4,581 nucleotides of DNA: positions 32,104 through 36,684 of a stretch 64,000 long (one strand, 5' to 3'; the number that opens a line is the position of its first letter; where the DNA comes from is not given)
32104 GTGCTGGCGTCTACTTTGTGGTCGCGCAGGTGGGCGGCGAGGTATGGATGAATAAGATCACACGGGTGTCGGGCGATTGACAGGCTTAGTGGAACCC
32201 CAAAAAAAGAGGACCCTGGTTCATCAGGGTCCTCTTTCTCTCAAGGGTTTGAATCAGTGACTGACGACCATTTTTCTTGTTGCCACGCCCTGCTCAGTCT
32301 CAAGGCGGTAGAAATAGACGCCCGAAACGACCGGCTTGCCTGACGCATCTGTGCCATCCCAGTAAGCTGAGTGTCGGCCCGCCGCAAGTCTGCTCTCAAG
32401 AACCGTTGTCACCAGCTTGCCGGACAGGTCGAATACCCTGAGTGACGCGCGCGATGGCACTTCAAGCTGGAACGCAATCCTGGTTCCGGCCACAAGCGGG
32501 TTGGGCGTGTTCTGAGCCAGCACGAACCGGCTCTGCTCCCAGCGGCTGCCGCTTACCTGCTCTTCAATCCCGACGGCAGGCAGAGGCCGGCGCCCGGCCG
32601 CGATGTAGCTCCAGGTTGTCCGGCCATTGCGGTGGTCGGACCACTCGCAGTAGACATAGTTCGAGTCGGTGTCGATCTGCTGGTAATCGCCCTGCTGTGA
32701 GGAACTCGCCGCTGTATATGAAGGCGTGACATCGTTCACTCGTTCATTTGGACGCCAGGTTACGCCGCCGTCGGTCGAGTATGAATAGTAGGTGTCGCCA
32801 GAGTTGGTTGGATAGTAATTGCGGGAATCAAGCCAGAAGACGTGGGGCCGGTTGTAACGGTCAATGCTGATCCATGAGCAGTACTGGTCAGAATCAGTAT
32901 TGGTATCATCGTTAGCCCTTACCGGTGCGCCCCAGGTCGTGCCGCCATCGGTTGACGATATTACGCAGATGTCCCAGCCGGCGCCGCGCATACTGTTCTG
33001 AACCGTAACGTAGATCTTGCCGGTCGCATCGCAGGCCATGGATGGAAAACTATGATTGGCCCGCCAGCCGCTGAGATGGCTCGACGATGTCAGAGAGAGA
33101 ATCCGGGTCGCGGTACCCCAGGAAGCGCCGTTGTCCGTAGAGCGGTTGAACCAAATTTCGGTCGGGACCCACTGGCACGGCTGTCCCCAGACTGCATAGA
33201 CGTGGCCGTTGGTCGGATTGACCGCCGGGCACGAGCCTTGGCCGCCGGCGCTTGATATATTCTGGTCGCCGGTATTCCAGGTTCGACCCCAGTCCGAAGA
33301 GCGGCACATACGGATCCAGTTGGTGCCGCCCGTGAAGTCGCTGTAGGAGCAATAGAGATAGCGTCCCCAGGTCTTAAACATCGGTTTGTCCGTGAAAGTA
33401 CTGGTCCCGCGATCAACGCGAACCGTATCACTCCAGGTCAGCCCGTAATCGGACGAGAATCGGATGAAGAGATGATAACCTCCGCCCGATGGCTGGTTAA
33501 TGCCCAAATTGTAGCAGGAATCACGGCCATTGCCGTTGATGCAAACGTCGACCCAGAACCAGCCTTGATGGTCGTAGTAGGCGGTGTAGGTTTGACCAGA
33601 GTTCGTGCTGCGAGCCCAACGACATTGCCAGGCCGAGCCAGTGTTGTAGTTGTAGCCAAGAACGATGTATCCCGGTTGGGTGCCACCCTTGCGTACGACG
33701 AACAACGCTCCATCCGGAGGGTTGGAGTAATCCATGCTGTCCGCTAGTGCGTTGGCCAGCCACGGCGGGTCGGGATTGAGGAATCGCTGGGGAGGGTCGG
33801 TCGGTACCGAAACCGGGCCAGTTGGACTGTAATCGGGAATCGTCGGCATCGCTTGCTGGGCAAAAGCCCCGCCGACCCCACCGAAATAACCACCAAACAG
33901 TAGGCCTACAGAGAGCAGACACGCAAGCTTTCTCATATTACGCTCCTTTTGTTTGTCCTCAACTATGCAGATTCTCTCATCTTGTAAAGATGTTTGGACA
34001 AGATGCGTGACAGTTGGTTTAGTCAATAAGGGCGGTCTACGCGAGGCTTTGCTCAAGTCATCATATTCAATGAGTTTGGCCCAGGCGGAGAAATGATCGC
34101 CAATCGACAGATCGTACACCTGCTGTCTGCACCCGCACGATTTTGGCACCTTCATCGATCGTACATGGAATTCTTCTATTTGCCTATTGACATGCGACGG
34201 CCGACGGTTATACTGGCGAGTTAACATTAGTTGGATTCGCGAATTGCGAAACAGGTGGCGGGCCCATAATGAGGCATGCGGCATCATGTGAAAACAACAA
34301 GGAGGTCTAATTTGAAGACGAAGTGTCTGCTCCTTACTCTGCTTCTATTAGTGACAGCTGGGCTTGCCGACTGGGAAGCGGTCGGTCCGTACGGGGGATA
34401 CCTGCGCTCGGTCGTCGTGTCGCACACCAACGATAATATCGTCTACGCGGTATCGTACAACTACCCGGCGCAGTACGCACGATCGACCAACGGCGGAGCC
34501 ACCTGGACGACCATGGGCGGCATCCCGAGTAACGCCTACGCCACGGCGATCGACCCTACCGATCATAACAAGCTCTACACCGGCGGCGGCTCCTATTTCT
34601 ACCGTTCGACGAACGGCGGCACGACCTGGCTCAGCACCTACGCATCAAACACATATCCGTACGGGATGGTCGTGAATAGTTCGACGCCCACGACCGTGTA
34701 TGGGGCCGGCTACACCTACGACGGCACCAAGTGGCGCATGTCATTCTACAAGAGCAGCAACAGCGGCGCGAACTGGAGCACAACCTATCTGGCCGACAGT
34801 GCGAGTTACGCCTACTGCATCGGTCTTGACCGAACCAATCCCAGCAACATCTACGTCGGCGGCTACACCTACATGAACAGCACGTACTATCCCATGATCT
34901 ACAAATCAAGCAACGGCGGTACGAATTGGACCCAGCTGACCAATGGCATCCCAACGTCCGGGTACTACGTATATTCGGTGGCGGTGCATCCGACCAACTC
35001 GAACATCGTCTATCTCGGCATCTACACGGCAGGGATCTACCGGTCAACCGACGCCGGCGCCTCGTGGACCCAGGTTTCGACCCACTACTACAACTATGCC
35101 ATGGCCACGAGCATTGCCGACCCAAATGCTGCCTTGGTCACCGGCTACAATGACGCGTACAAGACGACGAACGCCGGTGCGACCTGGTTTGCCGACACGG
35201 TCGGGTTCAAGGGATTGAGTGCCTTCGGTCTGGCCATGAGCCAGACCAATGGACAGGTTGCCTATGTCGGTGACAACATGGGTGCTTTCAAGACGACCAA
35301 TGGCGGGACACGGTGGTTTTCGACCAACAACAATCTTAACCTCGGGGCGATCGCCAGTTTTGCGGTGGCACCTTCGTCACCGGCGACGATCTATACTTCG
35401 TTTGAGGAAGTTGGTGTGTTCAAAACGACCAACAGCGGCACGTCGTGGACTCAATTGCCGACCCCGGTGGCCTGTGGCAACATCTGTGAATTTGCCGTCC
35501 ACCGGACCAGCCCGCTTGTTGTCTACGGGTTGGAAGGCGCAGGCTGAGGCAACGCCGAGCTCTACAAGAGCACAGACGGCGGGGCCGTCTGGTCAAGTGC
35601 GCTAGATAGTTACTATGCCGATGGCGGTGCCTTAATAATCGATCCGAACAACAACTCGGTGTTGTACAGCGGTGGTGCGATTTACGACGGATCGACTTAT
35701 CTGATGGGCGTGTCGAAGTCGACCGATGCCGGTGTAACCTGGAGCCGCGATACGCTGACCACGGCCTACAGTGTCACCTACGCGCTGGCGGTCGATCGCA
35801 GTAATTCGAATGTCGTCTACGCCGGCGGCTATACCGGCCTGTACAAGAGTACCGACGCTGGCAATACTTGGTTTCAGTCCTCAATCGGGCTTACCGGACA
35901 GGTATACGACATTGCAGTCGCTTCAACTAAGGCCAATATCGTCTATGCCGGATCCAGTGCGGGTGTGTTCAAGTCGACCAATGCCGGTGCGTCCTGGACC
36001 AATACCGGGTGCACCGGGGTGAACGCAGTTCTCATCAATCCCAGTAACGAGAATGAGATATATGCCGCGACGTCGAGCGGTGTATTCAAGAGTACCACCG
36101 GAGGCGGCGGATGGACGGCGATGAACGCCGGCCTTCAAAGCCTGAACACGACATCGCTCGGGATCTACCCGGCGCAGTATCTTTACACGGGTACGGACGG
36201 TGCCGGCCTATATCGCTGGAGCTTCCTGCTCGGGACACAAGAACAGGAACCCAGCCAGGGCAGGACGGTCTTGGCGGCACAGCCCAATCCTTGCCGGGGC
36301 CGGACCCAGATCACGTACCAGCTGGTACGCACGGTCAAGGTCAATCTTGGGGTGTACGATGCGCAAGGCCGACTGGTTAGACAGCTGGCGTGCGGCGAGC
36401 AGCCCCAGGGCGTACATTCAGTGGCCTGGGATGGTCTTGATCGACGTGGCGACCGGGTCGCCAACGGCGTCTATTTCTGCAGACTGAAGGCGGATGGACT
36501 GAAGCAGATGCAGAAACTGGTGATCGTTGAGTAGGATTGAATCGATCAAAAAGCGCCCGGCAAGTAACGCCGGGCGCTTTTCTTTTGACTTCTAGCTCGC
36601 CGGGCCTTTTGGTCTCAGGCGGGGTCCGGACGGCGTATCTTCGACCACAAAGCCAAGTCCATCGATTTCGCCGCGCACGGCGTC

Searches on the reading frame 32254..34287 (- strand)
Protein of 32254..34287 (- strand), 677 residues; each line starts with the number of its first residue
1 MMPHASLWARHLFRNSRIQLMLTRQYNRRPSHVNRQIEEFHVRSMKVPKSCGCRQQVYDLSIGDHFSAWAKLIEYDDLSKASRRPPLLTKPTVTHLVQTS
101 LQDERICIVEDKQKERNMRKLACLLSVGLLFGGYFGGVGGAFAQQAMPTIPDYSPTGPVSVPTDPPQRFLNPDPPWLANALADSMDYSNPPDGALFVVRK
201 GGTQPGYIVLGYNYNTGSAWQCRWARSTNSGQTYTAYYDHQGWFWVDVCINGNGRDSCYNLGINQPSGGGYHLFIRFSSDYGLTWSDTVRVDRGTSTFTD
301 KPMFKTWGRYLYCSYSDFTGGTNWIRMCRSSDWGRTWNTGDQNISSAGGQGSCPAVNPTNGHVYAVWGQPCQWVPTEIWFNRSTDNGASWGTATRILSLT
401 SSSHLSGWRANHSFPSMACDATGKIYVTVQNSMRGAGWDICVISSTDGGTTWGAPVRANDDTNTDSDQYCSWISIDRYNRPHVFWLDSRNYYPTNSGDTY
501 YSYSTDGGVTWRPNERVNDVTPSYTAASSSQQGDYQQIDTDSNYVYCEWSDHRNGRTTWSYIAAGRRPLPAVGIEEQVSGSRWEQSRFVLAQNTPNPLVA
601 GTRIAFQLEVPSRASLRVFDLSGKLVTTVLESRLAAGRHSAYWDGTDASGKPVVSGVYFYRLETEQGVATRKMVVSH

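Call 43: search_protein_families(library=pfam, proteins=[window:32254-34287:-], max_evalue=0.00001)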
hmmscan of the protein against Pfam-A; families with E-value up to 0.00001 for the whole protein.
window:32254-34287:- (677 aa): 2 families
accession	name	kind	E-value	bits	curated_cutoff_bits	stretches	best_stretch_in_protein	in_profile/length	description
PF13088.12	BNR_2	-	1.8e-09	37.8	31.4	0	376-461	18-103/277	BNR repeat-like domain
PF13860.13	FlgD_ig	-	4.4e-09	36.6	27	1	601-665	9-76/79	FlgD Ig-like domain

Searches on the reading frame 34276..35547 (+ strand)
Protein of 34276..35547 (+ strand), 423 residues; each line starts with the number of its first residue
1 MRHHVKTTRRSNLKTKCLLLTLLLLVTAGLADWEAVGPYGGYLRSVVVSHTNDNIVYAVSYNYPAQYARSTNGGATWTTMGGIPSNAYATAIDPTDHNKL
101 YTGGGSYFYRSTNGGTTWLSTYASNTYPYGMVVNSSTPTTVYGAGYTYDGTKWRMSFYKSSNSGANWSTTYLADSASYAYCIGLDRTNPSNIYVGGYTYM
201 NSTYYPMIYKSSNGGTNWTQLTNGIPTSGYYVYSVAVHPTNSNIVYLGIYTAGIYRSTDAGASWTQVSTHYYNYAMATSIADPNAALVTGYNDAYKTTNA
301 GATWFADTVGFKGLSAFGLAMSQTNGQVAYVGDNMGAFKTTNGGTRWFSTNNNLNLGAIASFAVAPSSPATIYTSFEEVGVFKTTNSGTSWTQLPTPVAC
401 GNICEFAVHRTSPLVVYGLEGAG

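Call 82: search_protein_families(library=pfam, proteins=[window:34276-35547:+], max_evalue=0.00001)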
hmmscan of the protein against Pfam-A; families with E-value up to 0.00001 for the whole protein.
window:34276-35547:+ (423 aa): 1 family
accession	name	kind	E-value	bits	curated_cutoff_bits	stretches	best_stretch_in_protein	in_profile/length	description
PF15902.12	Sortilin-Vps10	-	3.6e-18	66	33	1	208-304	3-109/446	Sortilin, neurotensin receptor 3,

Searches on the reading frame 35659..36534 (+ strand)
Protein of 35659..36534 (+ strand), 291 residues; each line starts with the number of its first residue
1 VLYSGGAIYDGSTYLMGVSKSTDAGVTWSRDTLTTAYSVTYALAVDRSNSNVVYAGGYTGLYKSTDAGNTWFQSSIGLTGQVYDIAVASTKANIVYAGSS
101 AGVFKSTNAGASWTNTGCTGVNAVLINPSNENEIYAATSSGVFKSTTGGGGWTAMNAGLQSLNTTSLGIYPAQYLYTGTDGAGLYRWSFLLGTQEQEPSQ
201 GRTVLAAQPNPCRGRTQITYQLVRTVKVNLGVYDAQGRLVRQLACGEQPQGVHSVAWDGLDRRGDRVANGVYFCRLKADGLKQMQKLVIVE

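Call 82: search_protein_families(library=pfam, proteins=[window:35659-36534:+], max_evalue=0.00001)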
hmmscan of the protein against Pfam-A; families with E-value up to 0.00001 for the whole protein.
window:35659-36534:+ (291 aa): 2 families
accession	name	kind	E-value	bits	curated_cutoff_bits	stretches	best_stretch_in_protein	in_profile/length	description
PF13860.13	FlgD_ig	-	3e-13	50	27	1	222-278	18-75/79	FlgD Ig-like domain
PF15902.12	Sortilin-Vps10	-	4.1e-06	26.3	33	0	19-91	4-79/446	Sortilin, neurotensin receptor 3,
